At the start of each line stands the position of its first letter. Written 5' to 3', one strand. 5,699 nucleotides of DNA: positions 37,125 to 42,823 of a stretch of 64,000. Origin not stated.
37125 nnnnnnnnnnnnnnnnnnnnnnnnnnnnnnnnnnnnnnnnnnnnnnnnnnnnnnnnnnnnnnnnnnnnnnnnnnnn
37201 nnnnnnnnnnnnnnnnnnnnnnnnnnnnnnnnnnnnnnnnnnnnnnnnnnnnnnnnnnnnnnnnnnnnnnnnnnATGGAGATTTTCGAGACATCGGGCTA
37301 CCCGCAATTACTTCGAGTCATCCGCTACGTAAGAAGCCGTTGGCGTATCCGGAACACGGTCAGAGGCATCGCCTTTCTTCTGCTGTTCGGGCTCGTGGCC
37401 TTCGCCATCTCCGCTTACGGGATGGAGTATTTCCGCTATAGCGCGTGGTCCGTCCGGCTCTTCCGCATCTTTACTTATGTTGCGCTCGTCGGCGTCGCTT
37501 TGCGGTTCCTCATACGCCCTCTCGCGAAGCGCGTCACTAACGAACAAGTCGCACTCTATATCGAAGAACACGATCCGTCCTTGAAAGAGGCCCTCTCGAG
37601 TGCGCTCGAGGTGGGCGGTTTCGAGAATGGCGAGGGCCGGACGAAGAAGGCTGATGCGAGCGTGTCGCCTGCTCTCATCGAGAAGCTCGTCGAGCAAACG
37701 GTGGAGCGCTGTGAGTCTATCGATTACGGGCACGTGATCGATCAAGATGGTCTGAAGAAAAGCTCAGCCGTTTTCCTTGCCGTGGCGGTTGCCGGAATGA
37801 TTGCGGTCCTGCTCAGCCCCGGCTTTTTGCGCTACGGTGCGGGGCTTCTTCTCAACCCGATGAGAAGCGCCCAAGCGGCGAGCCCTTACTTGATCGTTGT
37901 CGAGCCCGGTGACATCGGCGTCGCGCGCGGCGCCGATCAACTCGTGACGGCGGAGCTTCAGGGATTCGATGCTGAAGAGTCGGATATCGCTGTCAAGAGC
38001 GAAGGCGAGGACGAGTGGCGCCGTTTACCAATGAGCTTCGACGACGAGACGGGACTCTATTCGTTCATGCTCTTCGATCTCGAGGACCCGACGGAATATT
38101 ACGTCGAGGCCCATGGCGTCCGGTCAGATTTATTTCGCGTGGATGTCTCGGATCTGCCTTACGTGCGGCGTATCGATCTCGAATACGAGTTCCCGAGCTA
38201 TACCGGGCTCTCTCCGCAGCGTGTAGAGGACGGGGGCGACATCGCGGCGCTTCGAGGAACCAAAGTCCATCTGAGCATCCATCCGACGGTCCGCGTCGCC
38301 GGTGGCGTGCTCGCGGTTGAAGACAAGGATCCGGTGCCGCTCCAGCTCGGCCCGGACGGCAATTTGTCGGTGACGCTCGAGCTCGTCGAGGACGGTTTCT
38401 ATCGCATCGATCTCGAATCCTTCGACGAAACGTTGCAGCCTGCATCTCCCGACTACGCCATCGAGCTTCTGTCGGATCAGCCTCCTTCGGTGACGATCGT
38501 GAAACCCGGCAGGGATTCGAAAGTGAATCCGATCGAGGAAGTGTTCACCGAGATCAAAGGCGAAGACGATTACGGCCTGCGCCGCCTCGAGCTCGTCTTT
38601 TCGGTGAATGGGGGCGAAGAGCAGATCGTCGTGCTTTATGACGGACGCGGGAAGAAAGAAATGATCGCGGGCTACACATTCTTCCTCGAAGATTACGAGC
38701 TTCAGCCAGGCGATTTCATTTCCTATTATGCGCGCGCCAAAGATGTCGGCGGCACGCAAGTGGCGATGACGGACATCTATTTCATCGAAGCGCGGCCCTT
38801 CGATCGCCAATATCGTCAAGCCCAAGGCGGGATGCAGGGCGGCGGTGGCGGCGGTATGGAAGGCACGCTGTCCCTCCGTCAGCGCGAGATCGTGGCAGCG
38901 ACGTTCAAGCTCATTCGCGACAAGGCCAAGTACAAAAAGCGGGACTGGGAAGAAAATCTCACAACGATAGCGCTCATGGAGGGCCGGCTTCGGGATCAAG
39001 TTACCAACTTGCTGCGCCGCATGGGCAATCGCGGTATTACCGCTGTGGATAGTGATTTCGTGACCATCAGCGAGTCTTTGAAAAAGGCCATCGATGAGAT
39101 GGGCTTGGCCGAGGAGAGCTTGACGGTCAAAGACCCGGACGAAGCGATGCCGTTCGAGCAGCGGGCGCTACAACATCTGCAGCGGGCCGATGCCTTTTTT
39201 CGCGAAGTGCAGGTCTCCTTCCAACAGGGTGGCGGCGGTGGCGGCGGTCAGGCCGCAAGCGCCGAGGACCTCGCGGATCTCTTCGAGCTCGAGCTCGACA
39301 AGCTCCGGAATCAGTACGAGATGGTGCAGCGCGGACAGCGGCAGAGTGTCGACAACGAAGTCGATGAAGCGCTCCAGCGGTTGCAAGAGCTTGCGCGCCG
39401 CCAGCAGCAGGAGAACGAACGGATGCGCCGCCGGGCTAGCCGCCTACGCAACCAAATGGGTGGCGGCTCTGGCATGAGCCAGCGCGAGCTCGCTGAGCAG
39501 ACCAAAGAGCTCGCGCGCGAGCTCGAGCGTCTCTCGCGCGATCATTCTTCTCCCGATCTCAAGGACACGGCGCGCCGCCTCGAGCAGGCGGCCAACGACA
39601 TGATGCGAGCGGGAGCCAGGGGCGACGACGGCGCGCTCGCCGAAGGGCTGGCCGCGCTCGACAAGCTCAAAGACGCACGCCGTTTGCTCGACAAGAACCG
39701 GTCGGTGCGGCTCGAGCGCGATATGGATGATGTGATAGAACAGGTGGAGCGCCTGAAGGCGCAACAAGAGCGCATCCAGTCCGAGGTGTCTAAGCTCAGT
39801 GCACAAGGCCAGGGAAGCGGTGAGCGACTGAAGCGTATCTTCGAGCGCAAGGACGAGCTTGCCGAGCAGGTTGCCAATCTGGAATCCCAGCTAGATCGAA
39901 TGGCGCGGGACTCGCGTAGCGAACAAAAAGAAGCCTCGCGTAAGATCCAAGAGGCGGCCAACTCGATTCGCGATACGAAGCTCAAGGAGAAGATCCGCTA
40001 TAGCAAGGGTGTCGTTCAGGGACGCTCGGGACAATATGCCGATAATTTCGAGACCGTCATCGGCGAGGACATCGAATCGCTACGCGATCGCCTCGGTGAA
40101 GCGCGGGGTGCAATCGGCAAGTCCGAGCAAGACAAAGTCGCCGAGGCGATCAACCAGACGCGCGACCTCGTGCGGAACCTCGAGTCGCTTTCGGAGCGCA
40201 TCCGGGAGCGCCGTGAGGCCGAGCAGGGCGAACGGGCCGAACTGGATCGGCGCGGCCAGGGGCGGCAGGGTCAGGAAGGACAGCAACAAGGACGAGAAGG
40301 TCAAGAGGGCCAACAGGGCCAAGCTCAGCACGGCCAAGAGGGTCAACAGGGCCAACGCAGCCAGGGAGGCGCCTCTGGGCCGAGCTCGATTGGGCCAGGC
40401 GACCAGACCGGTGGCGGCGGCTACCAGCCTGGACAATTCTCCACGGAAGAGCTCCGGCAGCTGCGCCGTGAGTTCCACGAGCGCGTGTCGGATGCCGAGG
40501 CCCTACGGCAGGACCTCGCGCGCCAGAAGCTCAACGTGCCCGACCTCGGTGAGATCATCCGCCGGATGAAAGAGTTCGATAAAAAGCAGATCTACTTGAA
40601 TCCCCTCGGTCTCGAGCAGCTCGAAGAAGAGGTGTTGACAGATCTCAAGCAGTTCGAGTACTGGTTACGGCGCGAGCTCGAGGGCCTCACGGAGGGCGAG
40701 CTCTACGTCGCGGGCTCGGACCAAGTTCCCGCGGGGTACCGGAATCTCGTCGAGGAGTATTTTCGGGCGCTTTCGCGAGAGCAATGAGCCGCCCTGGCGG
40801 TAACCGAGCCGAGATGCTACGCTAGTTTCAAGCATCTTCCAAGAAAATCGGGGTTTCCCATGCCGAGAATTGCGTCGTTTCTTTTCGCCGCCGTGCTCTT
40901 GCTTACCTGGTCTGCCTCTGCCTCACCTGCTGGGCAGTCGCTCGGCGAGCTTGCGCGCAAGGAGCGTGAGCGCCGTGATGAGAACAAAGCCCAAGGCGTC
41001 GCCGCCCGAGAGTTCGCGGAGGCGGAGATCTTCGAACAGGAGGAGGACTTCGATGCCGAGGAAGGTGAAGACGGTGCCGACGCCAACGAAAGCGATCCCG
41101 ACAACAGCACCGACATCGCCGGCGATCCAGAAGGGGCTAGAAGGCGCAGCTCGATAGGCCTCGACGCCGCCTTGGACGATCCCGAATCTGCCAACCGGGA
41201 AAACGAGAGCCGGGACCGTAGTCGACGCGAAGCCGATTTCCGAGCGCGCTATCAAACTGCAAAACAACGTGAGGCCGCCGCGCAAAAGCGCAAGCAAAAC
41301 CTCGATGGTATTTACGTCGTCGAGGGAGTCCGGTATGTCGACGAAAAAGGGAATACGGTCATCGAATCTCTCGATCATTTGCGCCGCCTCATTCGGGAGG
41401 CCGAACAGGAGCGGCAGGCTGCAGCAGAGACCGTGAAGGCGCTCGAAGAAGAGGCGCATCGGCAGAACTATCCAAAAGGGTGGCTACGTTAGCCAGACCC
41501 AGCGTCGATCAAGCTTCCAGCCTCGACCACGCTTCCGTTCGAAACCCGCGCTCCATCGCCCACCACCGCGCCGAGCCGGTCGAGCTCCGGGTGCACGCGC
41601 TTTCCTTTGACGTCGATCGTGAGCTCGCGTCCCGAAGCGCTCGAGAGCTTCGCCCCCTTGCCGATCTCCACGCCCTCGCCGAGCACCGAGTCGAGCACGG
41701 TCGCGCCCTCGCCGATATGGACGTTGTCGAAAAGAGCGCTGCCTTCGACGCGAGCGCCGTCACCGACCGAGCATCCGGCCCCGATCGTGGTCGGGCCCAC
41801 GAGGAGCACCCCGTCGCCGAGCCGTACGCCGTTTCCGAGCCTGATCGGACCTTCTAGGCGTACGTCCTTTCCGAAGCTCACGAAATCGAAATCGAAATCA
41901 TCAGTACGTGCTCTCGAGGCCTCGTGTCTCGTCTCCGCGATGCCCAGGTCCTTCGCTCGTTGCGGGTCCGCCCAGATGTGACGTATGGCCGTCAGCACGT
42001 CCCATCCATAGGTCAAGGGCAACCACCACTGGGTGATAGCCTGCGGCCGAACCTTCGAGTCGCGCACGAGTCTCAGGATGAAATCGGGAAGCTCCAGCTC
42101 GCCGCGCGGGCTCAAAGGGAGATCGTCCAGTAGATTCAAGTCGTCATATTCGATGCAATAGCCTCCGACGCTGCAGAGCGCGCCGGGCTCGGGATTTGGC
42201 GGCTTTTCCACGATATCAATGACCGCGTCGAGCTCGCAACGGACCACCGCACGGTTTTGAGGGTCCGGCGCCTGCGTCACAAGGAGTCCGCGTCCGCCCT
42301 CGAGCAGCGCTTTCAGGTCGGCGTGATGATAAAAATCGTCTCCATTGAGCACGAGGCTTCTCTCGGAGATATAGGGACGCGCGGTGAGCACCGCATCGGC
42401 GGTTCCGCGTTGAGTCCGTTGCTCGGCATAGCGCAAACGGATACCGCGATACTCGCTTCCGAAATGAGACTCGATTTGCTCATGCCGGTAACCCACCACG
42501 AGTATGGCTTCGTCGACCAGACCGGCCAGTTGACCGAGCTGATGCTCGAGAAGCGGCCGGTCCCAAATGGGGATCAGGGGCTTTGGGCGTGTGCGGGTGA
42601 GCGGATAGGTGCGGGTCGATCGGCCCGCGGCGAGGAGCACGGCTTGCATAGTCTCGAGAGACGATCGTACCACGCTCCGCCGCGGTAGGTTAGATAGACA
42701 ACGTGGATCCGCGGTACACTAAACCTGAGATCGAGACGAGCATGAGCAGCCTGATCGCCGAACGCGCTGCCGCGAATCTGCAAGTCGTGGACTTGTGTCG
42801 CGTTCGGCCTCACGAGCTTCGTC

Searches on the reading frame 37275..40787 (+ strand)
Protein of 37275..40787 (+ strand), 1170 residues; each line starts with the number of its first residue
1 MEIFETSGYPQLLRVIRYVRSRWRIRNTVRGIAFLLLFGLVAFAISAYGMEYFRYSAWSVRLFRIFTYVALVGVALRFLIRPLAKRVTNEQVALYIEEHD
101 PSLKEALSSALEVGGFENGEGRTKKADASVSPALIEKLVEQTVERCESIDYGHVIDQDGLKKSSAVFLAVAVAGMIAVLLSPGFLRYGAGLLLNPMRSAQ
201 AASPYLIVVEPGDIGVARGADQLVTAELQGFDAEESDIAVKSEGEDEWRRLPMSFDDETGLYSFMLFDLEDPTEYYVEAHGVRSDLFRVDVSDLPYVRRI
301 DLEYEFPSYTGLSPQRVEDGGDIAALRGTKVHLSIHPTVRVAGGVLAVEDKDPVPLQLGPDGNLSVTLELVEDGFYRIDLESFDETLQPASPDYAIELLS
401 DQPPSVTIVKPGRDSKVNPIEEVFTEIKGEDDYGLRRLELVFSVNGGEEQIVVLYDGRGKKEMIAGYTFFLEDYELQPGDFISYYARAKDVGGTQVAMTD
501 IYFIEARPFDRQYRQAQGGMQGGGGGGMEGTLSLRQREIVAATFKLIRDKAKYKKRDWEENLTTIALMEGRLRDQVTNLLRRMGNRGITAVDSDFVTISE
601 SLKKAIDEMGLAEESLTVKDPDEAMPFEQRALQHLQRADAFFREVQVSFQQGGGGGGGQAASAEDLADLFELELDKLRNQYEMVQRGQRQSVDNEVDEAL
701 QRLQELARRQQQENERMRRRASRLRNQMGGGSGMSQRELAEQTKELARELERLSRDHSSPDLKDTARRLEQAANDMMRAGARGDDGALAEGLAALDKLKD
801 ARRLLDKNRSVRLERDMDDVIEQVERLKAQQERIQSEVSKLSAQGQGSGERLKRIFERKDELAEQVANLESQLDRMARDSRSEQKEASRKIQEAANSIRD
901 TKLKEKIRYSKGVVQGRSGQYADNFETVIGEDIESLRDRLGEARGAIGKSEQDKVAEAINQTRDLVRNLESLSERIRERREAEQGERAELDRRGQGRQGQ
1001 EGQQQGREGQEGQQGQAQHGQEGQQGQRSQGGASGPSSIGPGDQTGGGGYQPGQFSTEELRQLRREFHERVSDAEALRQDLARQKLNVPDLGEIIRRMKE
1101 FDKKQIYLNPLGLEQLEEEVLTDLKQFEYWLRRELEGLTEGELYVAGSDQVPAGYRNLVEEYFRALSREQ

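Call 65: search_protein_families(library=pfam, proteins=[window:37275-40787:+], max_evalue=0.000001)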
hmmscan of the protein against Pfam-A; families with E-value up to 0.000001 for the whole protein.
window:37275-40787:+ (1170 aa): 1 family
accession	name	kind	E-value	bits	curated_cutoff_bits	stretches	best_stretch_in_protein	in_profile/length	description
PF13779.11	DUF4175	-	1.7e-14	53.3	27.3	1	512-662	630-761/825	Domain of unknown function (DUF4175)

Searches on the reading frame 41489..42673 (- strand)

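Call 65: search_protein_families(library=pfam, proteins=[window:41489-42673:-], max_evalue=0.000001)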
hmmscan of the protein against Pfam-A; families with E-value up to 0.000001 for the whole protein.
window:41489-42673:- (394 aa): 5 families
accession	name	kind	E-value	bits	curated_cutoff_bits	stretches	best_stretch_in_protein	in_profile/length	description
PF00483.29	NTP_transferase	-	1.2e-24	87.6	21.2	1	11-216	2-223/245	Nucleotidyl transferase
PF25084.1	LbH_EIF2B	-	5.1e-14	52.6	54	1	265-345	10-89/105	EIF2B subunit epsilon LbH domain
PF00132.30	Hexapep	-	4.9e-13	48.6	27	0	277-311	2-36/36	Bacterial transferase hexapeptide (six repeats)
PF12804.13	NTP_transf_3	-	9.7e-11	42.5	27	1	11-126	1-110/160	MobA-like NTP transferase domain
PF24894.1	Hexapep_GlmU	-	2e-07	31.5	23.3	1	296-346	20-69/104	GlmU-like, C-terminal hexapeptide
